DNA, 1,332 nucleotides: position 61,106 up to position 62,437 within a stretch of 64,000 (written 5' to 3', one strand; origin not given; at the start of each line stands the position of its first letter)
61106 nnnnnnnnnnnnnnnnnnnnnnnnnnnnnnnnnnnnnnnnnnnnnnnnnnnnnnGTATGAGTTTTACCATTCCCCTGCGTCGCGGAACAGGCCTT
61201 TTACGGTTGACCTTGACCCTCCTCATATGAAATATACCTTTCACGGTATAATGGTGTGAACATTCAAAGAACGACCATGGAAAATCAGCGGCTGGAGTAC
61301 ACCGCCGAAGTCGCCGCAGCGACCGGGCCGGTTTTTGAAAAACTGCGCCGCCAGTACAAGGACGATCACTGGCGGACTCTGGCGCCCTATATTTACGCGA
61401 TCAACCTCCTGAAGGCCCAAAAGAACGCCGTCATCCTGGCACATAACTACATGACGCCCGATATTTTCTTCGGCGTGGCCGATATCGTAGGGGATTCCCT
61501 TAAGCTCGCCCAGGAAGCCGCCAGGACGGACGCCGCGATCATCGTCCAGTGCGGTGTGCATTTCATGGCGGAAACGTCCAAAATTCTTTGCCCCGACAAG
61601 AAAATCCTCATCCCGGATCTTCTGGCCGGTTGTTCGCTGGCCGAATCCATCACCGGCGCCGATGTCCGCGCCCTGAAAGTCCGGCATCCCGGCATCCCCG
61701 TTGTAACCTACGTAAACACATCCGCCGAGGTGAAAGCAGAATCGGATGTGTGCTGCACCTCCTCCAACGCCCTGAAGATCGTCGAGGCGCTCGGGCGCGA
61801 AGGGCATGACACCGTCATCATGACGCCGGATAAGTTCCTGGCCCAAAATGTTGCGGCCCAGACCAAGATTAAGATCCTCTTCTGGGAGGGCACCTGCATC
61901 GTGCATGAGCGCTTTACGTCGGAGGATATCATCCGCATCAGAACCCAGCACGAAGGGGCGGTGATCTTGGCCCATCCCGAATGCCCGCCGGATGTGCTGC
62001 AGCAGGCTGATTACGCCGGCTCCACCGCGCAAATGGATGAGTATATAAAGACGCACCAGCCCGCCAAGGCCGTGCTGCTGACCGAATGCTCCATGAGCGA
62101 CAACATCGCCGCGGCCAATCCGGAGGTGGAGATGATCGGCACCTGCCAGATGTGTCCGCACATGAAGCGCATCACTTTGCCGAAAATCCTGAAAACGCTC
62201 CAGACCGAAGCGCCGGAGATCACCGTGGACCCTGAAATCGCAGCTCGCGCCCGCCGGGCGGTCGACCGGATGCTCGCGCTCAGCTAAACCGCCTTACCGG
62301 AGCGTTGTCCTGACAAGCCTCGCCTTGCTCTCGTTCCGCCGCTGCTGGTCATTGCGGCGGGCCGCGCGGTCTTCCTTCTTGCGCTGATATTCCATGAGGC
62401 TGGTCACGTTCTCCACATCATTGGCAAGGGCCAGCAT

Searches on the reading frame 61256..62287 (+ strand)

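Call 16: search_protein_families(library=pfam, proteins=[window:61256-62287:+], max_evalue=0.00001)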
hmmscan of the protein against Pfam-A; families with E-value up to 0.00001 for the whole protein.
window:61256-62287:+ (343 aa): 1 family
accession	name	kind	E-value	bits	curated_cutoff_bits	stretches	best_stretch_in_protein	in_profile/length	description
PF02445.21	NadA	-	2.8e-111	371.8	27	1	49-341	3-295/295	Quinolinate synthetase A protein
